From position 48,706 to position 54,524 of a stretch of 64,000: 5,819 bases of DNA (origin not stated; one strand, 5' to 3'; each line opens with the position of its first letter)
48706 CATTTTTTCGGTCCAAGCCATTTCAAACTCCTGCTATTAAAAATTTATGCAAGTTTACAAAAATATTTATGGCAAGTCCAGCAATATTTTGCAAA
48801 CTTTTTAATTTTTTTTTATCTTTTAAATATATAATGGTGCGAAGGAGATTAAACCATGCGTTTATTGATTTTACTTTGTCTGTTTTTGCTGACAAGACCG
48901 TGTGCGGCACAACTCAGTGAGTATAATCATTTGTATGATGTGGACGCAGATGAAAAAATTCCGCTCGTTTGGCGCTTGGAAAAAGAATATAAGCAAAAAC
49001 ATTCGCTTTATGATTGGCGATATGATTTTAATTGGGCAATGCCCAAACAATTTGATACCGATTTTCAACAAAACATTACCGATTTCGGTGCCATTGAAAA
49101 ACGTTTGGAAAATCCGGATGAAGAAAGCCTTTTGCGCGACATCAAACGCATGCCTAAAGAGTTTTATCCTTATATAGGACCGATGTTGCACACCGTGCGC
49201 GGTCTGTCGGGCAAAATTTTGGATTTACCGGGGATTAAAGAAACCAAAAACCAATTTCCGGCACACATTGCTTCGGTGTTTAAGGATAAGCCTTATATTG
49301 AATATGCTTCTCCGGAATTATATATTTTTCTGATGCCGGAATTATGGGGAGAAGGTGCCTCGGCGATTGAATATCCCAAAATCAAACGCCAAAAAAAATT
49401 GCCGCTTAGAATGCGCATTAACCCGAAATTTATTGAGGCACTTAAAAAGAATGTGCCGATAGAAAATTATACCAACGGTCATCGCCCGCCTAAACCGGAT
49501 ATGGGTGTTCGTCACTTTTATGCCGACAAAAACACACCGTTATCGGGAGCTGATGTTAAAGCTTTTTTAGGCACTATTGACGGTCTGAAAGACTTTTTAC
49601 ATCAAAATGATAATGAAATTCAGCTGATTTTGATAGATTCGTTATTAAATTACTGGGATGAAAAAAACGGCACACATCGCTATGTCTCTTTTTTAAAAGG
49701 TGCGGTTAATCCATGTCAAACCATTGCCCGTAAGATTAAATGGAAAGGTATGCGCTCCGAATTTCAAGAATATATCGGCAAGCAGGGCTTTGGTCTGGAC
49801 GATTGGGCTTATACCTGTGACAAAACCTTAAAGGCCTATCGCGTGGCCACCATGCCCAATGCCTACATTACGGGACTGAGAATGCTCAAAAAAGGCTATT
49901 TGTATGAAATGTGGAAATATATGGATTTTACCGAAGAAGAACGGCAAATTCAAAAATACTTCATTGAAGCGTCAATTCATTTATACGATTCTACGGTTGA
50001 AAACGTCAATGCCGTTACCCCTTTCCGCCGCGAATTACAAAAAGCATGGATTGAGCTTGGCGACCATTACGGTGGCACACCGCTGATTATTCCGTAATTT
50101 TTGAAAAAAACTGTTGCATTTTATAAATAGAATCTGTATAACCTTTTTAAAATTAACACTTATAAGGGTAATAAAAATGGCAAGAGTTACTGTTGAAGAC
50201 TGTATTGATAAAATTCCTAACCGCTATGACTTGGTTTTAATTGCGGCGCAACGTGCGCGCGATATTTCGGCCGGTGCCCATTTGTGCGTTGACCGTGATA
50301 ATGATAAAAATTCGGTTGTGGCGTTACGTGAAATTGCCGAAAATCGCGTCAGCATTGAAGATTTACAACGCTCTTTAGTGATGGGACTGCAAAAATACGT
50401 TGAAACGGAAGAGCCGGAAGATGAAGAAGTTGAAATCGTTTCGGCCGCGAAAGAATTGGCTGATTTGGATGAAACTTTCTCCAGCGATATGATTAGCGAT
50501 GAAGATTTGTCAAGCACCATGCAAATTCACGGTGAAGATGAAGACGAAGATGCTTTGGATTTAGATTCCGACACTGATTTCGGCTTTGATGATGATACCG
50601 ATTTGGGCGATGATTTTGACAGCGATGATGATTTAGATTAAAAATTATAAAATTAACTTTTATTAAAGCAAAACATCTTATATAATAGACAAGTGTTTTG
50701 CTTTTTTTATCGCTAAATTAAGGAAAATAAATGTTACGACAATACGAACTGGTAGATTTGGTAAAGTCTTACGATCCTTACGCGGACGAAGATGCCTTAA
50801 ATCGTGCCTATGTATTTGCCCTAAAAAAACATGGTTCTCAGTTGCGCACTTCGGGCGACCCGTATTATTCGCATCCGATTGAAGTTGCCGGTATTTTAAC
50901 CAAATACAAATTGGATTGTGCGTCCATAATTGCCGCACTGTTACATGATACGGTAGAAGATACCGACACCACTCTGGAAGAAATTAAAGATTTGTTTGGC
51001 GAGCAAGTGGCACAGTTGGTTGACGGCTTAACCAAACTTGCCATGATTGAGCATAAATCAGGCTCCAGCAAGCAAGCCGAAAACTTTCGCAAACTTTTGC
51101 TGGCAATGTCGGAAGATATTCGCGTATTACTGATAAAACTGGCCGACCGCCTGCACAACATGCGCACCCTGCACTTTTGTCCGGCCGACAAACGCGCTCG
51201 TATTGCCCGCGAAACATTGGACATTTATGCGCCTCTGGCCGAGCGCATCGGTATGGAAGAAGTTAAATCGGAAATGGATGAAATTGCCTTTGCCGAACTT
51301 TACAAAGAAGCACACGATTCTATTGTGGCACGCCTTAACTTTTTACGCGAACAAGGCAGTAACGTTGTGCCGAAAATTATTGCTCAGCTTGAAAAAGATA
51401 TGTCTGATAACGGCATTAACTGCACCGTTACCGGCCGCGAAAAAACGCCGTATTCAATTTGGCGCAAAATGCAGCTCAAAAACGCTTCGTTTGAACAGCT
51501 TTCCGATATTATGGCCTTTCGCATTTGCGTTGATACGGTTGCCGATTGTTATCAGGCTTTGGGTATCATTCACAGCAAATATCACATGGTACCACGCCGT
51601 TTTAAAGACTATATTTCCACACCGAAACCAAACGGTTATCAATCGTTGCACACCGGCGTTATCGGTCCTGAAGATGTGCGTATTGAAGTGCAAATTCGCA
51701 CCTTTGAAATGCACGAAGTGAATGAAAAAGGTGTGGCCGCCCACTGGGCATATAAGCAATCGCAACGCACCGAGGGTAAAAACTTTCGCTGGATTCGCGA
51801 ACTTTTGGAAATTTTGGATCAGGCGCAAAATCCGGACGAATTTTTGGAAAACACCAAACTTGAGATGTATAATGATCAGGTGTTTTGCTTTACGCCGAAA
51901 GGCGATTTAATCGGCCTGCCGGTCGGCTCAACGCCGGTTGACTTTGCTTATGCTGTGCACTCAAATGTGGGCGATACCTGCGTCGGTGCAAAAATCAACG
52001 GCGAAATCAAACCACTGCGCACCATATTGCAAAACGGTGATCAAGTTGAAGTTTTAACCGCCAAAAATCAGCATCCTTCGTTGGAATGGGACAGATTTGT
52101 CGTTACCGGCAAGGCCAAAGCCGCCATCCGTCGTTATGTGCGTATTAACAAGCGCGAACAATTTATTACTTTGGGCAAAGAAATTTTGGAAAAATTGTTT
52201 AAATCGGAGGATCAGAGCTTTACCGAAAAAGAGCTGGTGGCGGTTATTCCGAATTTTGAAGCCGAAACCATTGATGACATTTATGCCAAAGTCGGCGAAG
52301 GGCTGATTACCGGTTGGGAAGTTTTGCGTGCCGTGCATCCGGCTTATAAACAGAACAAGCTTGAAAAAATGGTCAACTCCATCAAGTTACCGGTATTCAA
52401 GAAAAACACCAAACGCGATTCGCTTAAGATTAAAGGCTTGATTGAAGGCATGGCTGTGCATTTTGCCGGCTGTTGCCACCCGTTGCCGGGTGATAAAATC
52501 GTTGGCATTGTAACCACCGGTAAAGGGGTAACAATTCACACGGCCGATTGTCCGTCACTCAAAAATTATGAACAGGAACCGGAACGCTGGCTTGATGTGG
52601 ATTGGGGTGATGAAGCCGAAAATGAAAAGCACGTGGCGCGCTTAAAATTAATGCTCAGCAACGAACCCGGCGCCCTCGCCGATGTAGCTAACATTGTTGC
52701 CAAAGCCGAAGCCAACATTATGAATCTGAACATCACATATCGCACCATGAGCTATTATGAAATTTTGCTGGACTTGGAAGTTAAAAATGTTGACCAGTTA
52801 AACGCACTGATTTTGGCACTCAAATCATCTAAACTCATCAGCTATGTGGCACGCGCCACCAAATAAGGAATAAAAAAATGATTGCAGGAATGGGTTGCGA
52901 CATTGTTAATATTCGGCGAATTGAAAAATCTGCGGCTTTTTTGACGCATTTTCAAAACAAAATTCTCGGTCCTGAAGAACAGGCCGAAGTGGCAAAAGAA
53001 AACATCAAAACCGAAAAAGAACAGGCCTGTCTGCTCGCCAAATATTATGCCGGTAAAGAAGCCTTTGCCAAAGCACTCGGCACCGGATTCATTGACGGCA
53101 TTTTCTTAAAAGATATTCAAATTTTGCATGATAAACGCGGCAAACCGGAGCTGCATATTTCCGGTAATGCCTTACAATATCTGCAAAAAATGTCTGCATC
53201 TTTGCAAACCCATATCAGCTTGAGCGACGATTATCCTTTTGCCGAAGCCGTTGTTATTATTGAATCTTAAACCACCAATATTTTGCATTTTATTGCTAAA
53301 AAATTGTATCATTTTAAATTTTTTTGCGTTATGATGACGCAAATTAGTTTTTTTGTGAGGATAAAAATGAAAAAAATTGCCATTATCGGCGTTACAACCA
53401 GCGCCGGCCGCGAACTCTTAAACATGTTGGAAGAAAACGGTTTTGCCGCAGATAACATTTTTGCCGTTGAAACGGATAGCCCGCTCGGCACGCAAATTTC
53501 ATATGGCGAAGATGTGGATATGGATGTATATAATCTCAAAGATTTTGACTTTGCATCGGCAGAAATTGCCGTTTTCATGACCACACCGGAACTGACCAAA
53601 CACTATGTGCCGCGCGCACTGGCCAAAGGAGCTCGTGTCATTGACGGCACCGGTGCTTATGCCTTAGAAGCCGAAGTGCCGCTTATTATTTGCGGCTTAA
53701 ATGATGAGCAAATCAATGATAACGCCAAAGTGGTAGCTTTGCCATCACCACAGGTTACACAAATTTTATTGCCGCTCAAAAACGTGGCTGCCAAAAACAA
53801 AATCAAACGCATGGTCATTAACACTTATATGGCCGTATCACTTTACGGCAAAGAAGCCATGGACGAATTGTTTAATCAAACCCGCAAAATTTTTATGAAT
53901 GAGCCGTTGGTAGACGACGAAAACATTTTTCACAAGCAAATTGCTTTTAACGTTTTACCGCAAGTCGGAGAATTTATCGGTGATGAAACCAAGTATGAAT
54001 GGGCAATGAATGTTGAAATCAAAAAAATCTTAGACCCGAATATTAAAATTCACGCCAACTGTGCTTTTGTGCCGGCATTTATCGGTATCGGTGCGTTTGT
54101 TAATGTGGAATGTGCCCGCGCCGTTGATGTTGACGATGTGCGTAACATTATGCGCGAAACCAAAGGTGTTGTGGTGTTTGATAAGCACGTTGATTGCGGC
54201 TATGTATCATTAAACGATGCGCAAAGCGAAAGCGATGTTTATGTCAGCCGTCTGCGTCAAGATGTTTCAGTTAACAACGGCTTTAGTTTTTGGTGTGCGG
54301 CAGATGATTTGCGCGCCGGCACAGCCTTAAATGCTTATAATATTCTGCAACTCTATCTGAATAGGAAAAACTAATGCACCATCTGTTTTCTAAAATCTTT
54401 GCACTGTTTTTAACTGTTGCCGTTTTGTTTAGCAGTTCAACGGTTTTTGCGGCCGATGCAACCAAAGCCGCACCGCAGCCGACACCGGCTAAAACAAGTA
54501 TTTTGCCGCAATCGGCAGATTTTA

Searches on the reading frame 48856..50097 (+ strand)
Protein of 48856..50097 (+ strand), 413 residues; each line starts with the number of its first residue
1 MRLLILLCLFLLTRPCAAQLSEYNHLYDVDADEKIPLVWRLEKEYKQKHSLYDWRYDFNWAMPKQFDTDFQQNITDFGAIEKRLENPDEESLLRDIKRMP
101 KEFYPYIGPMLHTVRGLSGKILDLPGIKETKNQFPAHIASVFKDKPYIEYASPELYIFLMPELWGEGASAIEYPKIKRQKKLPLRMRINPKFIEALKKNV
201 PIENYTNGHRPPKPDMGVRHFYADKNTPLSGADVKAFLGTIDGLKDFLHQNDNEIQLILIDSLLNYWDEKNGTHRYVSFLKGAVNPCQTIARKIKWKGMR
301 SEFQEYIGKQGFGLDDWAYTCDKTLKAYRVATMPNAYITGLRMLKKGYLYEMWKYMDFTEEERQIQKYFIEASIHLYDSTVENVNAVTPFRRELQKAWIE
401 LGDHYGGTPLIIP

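Call 68: search_protein_families(library=pfam, proteins=[window:48856-50097:+], max_evalue=0.01)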
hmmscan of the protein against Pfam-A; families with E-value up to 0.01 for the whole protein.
window:48856-50097:+ (413 aa): 1 family
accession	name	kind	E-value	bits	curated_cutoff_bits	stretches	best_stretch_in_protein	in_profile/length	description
PF20249.3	VasX_N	-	0.0068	16.9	27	0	339-386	45-85/156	VasX toxin N-terminal region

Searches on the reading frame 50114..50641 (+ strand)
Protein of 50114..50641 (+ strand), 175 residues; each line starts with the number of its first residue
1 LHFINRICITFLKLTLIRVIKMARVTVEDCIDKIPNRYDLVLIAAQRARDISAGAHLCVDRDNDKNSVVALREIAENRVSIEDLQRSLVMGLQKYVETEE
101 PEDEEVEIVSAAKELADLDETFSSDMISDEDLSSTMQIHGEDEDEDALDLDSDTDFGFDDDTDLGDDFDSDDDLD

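Call 68: search_protein_families(library=pfam, proteins=[window:50114-50641:+], max_evalue=0.01)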
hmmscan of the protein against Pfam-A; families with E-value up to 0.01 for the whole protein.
window:50114-50641:+ (175 aa): 1 family
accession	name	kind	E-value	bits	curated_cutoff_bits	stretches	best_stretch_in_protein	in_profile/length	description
PF01192.27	RNA_pol_Rpb6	-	1e-16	61.1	26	1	29-81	1-53/53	RNA polymerase Rpb6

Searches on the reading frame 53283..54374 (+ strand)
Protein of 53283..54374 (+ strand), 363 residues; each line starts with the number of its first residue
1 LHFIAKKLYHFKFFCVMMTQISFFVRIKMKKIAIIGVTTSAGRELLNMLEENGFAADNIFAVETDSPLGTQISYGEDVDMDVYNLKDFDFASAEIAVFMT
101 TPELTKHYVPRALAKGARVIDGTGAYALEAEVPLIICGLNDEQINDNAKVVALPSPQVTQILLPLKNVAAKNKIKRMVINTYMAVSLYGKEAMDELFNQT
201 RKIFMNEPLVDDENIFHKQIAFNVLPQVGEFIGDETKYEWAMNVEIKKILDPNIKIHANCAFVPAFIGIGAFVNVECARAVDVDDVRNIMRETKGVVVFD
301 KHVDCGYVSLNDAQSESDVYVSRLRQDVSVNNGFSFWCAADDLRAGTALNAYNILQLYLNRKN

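Call 68: search_protein_families(library=pfam, proteins=[window:53283-54374:+], max_evalue=0.01)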
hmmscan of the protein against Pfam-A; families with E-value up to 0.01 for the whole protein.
window:53283-54374:+ (363 aa): 4 families
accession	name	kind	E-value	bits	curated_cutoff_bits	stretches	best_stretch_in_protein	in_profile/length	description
PF02774.23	Semialdhyde_dhC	-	1.2e-28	100.9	26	1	169-344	5-183/184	Semialdehyde dehydrogenase, dimerisation domain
PF01118.30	Semialdhyde_dh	-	1.7e-15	57.9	26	1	31-145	1-119/121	Semialdehyde dehydrogenase, NAD binding domain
PF01113.26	DapB_N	-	0.0035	17.9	25.6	1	31-125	2-100/124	Dihydrodipicolinate reductase, N-terminus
PF02629.25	CoA_binding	-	0.008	17.3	22.3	0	28-119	2-90/97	CoA binding domain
